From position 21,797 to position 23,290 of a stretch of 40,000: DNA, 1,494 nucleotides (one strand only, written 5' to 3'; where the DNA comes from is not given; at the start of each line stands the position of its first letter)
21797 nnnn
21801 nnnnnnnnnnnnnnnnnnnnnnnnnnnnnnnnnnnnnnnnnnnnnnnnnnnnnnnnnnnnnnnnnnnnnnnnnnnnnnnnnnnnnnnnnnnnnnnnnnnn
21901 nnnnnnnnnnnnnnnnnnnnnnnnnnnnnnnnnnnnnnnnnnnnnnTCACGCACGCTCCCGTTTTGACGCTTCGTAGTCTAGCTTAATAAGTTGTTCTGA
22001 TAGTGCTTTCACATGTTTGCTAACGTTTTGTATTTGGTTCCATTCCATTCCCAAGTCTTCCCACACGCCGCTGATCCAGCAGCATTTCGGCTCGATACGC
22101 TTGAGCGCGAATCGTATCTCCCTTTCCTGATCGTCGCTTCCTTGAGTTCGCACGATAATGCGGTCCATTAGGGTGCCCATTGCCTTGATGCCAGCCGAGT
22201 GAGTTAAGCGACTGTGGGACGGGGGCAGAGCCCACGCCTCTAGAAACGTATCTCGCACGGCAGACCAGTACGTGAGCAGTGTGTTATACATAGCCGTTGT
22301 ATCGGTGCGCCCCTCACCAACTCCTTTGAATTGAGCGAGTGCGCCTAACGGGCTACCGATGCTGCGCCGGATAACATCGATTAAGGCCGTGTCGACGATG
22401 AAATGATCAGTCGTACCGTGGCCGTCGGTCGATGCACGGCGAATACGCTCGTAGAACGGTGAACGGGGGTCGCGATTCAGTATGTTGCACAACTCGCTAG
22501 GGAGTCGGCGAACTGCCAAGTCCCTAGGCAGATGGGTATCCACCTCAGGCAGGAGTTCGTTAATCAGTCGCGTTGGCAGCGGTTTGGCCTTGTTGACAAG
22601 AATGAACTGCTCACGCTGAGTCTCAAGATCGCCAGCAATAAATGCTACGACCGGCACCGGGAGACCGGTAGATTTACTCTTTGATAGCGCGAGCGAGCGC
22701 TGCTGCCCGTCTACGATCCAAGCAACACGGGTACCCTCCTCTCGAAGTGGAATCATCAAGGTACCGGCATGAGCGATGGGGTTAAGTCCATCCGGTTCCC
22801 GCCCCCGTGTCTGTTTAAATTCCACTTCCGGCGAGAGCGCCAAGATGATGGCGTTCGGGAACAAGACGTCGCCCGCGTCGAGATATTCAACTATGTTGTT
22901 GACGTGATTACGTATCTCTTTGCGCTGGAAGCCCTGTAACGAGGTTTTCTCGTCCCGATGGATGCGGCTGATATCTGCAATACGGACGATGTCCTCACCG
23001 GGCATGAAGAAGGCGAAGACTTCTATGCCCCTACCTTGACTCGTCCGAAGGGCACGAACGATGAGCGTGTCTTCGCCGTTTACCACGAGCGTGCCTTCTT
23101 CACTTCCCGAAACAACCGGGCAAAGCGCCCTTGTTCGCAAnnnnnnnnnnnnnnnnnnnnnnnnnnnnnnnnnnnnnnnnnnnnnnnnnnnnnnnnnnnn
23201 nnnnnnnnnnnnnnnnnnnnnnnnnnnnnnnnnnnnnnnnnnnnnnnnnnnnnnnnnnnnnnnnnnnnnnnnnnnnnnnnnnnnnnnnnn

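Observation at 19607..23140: Two divergent DGQHR (DpdB-like) paralogues bracket dpdA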

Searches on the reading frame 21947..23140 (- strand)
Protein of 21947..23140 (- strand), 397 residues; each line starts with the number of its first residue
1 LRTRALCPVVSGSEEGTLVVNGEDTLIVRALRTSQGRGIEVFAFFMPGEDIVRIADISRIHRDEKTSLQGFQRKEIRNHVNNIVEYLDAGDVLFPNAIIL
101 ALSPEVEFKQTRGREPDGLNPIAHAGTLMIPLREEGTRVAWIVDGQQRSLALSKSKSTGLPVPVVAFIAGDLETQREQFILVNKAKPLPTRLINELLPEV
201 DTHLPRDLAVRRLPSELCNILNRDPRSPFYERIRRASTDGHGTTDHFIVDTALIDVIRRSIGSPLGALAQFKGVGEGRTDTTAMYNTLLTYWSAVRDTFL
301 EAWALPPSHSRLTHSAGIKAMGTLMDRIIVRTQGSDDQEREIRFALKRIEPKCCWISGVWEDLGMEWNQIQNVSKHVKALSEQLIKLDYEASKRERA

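Call 4: search_protein_families(library=pfam, proteins=[window:21947-23140:-], max_evalue=0.01)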
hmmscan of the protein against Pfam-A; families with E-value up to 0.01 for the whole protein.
window:21947-23140:- (397 aa): 1 family
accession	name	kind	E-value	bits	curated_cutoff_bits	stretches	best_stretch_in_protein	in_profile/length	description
PF14072.11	DndB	-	4.7e-18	65.8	29.1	1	30-188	3-154/338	DNA-sulfur modification-associated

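Call 5: search_protein_families(library=ncbifam, proteins=[window:21947-23140:-], max_evalue=0.01)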
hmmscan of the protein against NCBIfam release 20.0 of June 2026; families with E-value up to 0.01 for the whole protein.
window:21947-23140:- (397 aa): 3 families
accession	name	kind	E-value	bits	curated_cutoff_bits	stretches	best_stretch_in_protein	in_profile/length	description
NF041060.1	DpdB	equivalog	1e-136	455.5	300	1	27-384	2-352/352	DGQHR domain-containing protein DpdB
TIGR03187.1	DGQHR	domain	1.5e-65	221.7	58.85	1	30-329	1-276/276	DGQHR domain-containing protein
TIGR04172.1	DGQHR_dnd_1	hypoth_equivalog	2e-15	56.7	450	1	29-261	2-242/381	DNA phosphorothioation-associated DGQHR protein 1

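Call 23: search_dna_similar(query=window:21947-23140:-, collection=plasmids, mode=protein, max_rows=60, max_evalue=1e-10)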
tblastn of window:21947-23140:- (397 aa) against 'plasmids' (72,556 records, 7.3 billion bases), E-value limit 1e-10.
Records with a match: 16; places in all: 25; records where one place covers at least 80% of the query: 16.
Best place of each record, by identity: 60-80% 1; <60% 15.
By first word of the organism name: Variovorax 4; Azospirillum 1; Skermanella 1; Sinorhizobium 1; Rhizobium 1; Agrobacterium 1; Shinella 1; Methylobacterium 1; Caulobacter 1; Bradyrhizobium 1; and 3 more.
By predicted mobility (MOB-suite, as given by PLSDB): non-mobilizable 11; conjugative 3; mobilizable 2.
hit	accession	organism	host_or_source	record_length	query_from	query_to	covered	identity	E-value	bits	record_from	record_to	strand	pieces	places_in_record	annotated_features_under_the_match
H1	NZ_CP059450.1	Azospirillum brasilense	Prokaryotes,soil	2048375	23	396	94%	61.8%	2e-147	468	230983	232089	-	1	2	none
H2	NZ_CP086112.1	Skermanella rosea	single cell,hydrocarbon-contaminated ...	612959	7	396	98%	59.0%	5e-150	476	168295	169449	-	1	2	dbpB: DGQHR domain-containing protein DpdB | hypothetical protein | dpdA: tRNA-guanine transglycosylase DpdA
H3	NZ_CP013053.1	Sinorhizobium americanum CCGM7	Phaseolus vulgaris,root nodules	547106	3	396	99%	57.7%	8e-143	456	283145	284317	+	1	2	dbpB: DGQHR domain-containing protein DpdB | hypothetical protein | dpdA: tRNA-guanine transglycosylase DpdA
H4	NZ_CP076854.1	Rhizobium sp. WYJ-E13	Curcuma wenyujin Y.H. Chen et C. ...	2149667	12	396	97%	58.2%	1e-142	455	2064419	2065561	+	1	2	none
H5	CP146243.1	Agrobacterium vitis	Vitis vinifera,cell culture,Grape gall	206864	1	396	100%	50.6%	7e-128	412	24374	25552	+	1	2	dbpB: DGQHR domain-containing protein DpdB | hypothetical protein | dpdA: tRNA-guanine transglycosylase DpdA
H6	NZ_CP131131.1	Shinella zoogloeoides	isolate,Activated charcoal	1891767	20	396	95%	53.0%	2e-128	414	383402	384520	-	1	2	none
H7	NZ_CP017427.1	Methylobacterium sp. XJLW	single cell,soil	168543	21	392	94%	52.9%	1e-126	409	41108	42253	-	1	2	dbpB: DGQHR domain-containing protein DpdB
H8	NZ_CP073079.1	Caulobacter sp. S6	pure culture,soil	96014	23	390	93%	53.0%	3e-117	382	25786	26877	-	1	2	dbpB: DGQHR domain-containing protein DpdB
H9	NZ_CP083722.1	Bradyrhizobium sp. 41S5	Glycine max cv. AC Glengarry,Cell ...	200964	40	393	89%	46.9%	4e-93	312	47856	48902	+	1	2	dbpB: DGQHR domain-containing protein DpdB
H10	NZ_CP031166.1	Euzebya pacifica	-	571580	26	391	92%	36.7%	1e-59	216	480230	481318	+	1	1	dbpB: DGQHR domain-containing protein DpdB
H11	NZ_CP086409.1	Enterobacter cloacae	water,water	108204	28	385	90%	37.2%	7e-59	214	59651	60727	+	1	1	dbpB: DGQHR domain-containing protein DpdB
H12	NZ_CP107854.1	Nonomuraea sp. NBC_00507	-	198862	30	387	90%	35.9%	2e-49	186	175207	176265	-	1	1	dbpB: DGQHR domain-containing protein DpdB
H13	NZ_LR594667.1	Variovorax sp. SRS16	linuron-contaminated soil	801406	46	397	89%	32.5%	2e-37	151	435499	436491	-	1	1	dbpB: DGQHR domain-containing protein DpdB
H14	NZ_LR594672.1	Variovorax sp. PBL-E5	linuron-contaminated soil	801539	46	397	89%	32.5%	2e-37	151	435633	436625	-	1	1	dbpB: DGQHR domain-containing protein DpdB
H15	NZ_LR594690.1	Variovorax sp. WDL1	linuron-contaminated soil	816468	46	397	89%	32.5%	2e-37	151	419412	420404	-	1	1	dbpB: DGQHR domain-containing protein DpdB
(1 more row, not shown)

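Call 25: get_annotated_region(hit=H2, flank=9000)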
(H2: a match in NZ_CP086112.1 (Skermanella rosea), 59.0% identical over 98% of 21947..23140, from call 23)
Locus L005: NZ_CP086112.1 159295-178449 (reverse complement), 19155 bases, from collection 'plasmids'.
description: Skermanella rosea strain KEMB 2255-458 plasmid pSR-1, complete sequence
organism: Skermanella rosea (NCBI taxid 1817965)
taxonomy: Bacteria; Pseudomonadota; Alphaproteobacteria; Rhodospirillales; Azospirillaceae; Skermanella; Skermanella rosea
host: -; source: single cell,hydrocarbon-contaminated desert sand; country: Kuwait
typing (MOB-suite, as given by PLSDB): mobilizable; relaxase MOBP
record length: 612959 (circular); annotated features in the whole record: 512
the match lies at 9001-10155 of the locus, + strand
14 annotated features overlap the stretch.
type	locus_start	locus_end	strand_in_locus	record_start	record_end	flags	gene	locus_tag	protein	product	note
CDS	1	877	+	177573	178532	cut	-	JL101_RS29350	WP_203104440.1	glycosyltransferase family 2 protein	-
CDS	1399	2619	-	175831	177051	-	-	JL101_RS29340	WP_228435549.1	IS256 family transposase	-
CDS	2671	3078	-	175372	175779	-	-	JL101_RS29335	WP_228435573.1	hypothetical protein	-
CDS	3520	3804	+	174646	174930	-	-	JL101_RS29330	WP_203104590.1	transposase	GO:0006313 - DNA transposition [Evidence IEA]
CDS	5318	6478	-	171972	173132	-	-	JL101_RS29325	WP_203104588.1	transposase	-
CDS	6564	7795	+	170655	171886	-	-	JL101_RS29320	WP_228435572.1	IS3 family transposase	-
CDS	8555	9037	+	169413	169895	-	-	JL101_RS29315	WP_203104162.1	hypothetical protein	-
CDS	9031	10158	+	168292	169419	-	dbpB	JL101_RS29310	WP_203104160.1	DGQHR domain-containing protein DpdB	-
CDS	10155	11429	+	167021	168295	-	dpdA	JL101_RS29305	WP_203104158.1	tRNA-guanine transglycosylase DpdA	GO:0006400 - tRNA modification [Evidence IEA]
CDS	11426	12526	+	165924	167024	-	dbpB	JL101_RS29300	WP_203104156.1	DGQHR domain-containing protein DpdB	-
CDS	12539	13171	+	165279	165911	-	queE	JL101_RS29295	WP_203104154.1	7-carboxy-7-deazaguanine synthase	GO:0006400 - tRNA modification [Evidence IEA]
CDS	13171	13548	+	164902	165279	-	-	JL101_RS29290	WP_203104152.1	6-carboxytetrahydropterin synthase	GO:0008616 - queuosine biosynthetic process [Evidence IEA]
CDS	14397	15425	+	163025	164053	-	-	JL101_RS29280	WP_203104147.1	IS110 family transposase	-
CDS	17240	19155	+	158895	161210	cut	-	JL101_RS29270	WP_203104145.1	hypothetical protein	-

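Call 26: get_annotated_region(hit=H11, flank=9000)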
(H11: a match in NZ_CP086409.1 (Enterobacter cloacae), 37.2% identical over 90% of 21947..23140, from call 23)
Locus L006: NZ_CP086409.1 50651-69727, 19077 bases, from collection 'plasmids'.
description: Enterobacter cloacae strain POL9 plasmid pPOL9A, complete sequence
organism: Enterobacter cloacae (NCBI taxid 550)
taxonomy: Bacteria; Pseudomonadota; Gammaproteobacteria; Enterobacterales; Enterobacteriaceae; Enterobacter; Enterobacter cloacae
host: -; source: water,water; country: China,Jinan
typing (MOB-suite, as given by PLSDB): non-mobilizable; replicon IncY
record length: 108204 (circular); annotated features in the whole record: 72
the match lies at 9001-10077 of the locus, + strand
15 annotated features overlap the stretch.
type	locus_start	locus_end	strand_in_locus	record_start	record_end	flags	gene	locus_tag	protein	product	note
CDS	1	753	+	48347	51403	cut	-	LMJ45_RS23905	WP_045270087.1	efflux RND transporter permease subunit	-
CDS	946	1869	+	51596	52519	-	-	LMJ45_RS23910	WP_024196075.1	acyltransferase family protein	-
CDS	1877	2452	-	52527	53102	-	pagP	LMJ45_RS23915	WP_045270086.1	lipid IV(A) palmitoyltransferase PagP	-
CDS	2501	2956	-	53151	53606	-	merR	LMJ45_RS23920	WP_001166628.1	Hg(II)-responsive transcriptional regulator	-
CDS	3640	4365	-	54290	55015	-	-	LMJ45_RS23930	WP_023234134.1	carbonic anhydrase family protein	-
CDS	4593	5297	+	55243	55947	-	-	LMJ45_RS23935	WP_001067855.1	IS6-like element IS26 family transposase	GO:0006313 - DNA transposition [Evidence IEA]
CDS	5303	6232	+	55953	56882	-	-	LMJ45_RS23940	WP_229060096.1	IS5 family transposase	-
CDS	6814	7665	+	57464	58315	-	-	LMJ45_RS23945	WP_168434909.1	hypothetical protein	-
CDS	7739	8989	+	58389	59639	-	dpdA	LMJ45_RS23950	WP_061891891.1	tRNA-guanine transglycosylase DpdA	GO:0006400 - tRNA modification [Evidence IEA]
CDS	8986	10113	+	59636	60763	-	dbpB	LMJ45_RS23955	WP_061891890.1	DGQHR domain-containing protein DpdB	-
CDS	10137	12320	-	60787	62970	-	dpdD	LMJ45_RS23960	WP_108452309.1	protein DpdD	-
CDS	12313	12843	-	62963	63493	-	dpdK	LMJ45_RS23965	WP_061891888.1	phospholipase D-like domain-containing protein DpdK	-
CDS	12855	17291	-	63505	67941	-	dpdJ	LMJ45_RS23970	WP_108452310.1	protein DpdJ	-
CDS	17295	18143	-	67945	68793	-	-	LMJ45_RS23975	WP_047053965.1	hypothetical protein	-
CDS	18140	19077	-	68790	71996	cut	dpdH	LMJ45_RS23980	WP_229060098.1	protein DpdH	-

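Call 27: get_annotated_region(hit=H10, flank=9000)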
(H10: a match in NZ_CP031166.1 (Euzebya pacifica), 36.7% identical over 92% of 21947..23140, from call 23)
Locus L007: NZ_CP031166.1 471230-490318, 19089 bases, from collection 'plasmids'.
description: Euzebya pacifica strain DY32-46 plasmid pEDY32-46I, complete sequence
organism: Euzebya pacifica (NCBI taxid 1608957)
taxonomy: Bacteria; Actinomycetota; Nitriliruptoria; Euzebyales; Euzebyaceae; Euzebya; Euzebya pacifica
host: -; source: -; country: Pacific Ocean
typing (MOB-suite, as given by PLSDB): non-mobilizable
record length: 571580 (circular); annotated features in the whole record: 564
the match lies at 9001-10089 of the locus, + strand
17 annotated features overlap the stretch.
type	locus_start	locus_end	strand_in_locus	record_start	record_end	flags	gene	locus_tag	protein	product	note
CDS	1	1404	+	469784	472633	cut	-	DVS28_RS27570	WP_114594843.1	hypothetical protein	-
CDS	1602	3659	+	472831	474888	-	-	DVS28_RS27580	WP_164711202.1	hypothetical protein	-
CDS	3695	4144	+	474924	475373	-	-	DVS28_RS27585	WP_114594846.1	hypothetical protein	-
CDS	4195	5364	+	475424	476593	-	-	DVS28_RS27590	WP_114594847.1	MoxR family ATPase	-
CDS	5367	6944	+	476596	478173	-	-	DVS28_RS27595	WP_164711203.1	VWA-like domain-containing protein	-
CDS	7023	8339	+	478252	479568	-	-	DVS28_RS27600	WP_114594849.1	DNA cytosine methyltransferase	-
CDS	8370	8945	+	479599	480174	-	-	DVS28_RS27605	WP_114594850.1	AAA family ATPase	-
CDS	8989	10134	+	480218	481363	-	dbpB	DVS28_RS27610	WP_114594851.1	DGQHR domain-containing protein DpdB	-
CDS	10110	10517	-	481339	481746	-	-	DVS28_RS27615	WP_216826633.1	DUF5658 family protein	-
CDS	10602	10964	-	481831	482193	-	-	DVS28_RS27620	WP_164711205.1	hypothetical protein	-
CDS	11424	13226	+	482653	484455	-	-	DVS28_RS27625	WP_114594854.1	helicase-related protein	-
CDS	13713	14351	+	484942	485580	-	-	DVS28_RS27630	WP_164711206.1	hypothetical protein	-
CDS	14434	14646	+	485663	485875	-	-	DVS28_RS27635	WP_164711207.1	hypothetical protein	-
CDS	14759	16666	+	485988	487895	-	-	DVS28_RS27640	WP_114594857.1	DNA cytosine methyltransferase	-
CDS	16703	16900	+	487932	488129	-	-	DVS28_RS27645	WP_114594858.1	hypothetical protein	-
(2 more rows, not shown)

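Call 28: get_annotated_region(hit=H12, flank=9000)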
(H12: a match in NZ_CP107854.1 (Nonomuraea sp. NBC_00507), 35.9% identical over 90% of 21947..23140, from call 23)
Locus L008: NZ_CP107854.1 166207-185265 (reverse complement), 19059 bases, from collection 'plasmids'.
description: Nonomuraea sp. NBC_00507 plasmid unnamed1, complete sequence
organism: Nonomuraea sp. NBC_00507 (NCBI taxid 2976002)
taxonomy: Bacteria; Actinomycetota; Actinomycetes; Streptosporangiales; Streptosporangiaceae; Nonomuraea; Nonomuraea sp. NBC 00507
host: -; source: -; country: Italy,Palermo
typing (MOB-suite, as given by PLSDB): non-mobilizable
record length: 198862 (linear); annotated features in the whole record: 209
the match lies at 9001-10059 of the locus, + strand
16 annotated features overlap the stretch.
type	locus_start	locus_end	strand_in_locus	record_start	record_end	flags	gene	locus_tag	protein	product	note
CDS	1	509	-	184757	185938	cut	-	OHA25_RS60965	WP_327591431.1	hypothetical protein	-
CDS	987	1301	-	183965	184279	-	-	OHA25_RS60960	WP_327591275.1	hypothetical protein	-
CDS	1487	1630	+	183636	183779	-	-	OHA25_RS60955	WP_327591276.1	hypothetical protein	-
CDS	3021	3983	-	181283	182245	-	-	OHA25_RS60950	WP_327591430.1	aminoglycoside phosphotransferase family protein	GO:0016310 - phosphorylation [Evidence IEA]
CDS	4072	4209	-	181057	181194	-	-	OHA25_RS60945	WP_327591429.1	hypothetical protein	-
CDS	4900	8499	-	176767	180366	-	dnaE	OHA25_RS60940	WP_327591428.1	DNA polymerase III subunit alpha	GO:0006260 - DNA replication [Evidence IEA]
CDS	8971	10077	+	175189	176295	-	dbpB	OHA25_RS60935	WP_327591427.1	DGQHR domain-containing protein DpdB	-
CDS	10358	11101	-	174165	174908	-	-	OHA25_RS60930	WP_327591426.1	hypothetical protein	-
CDS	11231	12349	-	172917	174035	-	-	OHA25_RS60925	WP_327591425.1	hypothetical protein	-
CDS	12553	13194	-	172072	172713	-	-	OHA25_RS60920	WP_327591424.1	hypothetical protein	-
CDS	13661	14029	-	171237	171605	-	-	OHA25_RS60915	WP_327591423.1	hypothetical protein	-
CDS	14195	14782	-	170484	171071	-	-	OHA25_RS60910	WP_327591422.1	hypothetical protein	-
CDS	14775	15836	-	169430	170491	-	-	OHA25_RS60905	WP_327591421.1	hypothetical protein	-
CDS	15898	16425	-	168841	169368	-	-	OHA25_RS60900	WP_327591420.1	hypothetical protein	-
CDS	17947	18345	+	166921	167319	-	-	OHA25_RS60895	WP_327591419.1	hypothetical protein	-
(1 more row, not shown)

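Call 29: get_annotated_region(hit=H13, flank=9000)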
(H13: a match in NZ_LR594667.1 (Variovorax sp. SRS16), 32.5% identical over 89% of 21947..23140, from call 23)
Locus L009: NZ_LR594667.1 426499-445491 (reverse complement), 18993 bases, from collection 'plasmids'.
description: Variovorax sp. SRS16 plasmid 2
organism: Variovorax sp. SRS16 (NCBI taxid 282217)
taxonomy: Bacteria; Pseudomonadota; Betaproteobacteria; Burkholderiales; Comamonadaceae; Variovorax; Variovorax sp. SRS16
host: -; source: linuron-contaminated soil; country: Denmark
typing (MOB-suite, as given by PLSDB): non-mobilizable
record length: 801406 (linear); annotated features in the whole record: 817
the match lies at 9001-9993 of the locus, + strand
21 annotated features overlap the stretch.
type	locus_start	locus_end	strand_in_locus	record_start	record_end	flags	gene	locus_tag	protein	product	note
CDS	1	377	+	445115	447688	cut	-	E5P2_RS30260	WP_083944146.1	CRISPR-associated helicase/endonuclease Cas3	-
CDS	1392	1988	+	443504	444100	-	-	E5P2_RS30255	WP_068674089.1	CRISPR-associated endonuclease Cas1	GO:0051607 - defense response to virus [Evidence IEA]; GO:0043571 - maintenance of CRISPR repeat elements [Evidence IEA]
CDS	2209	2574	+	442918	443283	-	cas2e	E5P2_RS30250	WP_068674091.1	type I-E CRISPR-associated endoribonuclease Cas2e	GO:0043571 - maintenance of CRISPR repeat elements [Evidence IEA]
CDS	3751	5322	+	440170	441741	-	casA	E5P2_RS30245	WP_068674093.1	type I-E CRISPR-associated protein Cse1/CasA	GO:0043571 - maintenance of CRISPR repeat elements [Evidence IEA]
CDS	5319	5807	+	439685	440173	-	casB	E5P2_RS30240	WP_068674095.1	type I-E CRISPR-associated protein Cse2/CasB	GO:0043571 - maintenance of CRISPR repeat elements [Evidence IEA]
CDS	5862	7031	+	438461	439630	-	cas7e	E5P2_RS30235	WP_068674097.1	type I-E CRISPR-associated protein Cas7/Cse4/CasC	GO:0043571 - maintenance of CRISPR repeat elements [Evidence IEA]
CDS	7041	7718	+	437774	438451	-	cas5e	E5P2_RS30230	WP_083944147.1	type I-E CRISPR-associated protein Cas5/CasD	GO:0043571 - maintenance of CRISPR repeat elements [Evidence IEA]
CDS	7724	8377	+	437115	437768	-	cas6e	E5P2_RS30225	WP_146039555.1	type I-E CRISPR-associated protein Cas6/Cse3/CasE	GO:0043571 - maintenance of CRISPR repeat elements [Evidence IEA]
CDS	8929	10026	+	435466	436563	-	dbpB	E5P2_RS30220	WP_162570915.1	DGQHR domain-containing protein DpdB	-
CDS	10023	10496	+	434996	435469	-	-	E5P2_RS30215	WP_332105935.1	DUF6884 domain-containing protein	-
CDS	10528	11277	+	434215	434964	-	-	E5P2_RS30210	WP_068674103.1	hypothetical protein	-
CDS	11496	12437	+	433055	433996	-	-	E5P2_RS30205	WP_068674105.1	hypothetical protein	-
CDS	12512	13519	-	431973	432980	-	-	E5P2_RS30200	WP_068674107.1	hypothetical protein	-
CDS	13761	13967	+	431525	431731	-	-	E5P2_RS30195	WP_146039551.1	hypothetical protein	-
CDS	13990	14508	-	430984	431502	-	coaD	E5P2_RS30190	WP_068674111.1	pantetheine-phosphate adenylyltransferase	GO:0015937 - coenzyme A biosynthetic process [Evidence IEA]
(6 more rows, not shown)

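Call 30: get_annotated_region(hit=H9, flank=9000)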
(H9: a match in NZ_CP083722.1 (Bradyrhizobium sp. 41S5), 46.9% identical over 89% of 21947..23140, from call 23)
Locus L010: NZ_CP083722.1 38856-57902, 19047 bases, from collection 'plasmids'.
description: Bradyrhizobium sp. 41S5 plasmid pB41S5, complete sequence
organism: Bradyrhizobium sp. 41S5 (NCBI taxid 1404443)
taxonomy: Bacteria; Pseudomonadota; Alphaproteobacteria; Hyphomicrobiales; Nitrobacteraceae; Bradyrhizobium; Bradyrhizobium sp. 41S5
host: -; source: Glycine max cv. AC Glengarry,Cell culture,Root nodule from soybean plant inoculated with root zone soil from ...; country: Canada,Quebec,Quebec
typing (MOB-suite, as given by PLSDB): non-mobilizable; replicon rep_cluster_506; mating-pair formation MPF_T
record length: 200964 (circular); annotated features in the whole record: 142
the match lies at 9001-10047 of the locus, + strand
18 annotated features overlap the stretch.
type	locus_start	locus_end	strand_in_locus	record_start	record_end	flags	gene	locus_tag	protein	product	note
CDS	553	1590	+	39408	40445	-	dinB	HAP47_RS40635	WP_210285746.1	DNA polymerase IV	GO:0006281 - DNA repair [Evidence IEA]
CDS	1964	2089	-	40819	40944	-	-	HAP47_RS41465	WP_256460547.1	hypothetical protein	-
CDS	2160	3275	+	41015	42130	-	-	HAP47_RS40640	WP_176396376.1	hypothetical protein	-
CDS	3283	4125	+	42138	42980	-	-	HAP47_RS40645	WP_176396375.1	hypothetical protein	-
CDS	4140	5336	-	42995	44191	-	-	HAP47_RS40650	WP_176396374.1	PD-(D/E)XK nuclease family protein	-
CDS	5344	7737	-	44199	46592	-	-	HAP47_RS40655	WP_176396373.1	DEAD/DEAH box helicase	-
CDS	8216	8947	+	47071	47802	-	-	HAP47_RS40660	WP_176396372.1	hypothetical protein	-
CDS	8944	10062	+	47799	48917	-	dbpB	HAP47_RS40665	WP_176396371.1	DGQHR domain-containing protein DpdB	-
CDS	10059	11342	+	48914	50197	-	dpdA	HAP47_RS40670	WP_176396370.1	tRNA-guanine transglycosylase DpdA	GO:0006400 - tRNA modification [Evidence IEA]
CDS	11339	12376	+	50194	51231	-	dbpB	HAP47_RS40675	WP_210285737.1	DGQHR domain-containing protein DpdB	-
CDS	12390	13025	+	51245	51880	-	queE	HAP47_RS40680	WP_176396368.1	7-carboxy-7-deazaguanine synthase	GO:0006400 - tRNA modification [Evidence IEA]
CDS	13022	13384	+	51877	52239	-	queD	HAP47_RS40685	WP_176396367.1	6-carboxytetrahydropterin synthase QueD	GO:0008616 - queuosine biosynthetic process [Evidence IEA]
CDS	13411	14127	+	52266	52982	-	queC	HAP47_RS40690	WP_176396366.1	7-cyano-7-deazaguanine synthase QueC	GO:0008616 - queuosine biosynthetic process [Evidence IEA]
CDS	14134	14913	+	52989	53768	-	-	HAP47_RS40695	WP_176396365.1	hypothetical protein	-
CDS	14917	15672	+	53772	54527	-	-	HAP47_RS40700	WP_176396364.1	HAD family hydrolase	-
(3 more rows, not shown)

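Call 57: search_protein_representatives(alignment_id=A2)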
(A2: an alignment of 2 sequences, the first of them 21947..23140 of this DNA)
Query: 2 sequences, 405 profile positions. Proteins with E-value up to 0.001 (for the whole library): 2554; up to 1e-10: 973; up to 1e-30: 235. The best 150 are listed.
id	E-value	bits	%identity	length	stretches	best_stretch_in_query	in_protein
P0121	3.5e-142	490.4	-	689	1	22-399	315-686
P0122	4.6e-139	480.1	-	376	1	24-398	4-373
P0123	1.6e-130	452.0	-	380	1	24-394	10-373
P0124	2.2e-125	435.0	-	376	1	20-396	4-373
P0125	4.1e-107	374.9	-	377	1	24-392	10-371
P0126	3.6e-106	371.8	-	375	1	23-389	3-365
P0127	2.5e-104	365.7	-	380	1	23-394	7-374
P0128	3.4e-102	358.7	-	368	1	42-390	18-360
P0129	1.1e-99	350.4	-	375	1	26-391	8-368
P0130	2.4e-99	349.3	-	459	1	29-388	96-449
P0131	1.7e-97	343.3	-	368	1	24-399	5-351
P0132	2.4e-93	329.5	-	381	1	27-388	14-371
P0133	2.5e-92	326.2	-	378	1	27-398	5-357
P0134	4.2e-92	325.5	-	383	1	24-395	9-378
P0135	1.4e-91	323.7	-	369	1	29-393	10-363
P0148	6.3e-85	301.8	-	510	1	23-390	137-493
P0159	1.2e-80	287.7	-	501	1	20-389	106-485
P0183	1.3e-73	264.6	-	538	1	14-401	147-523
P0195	5.3e-71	256.0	-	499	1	24-398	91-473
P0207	3.4e-66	240.1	-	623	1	18-402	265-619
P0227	7.8e-62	225.8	-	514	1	24-394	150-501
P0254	2.3e-50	188.0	-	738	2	160-390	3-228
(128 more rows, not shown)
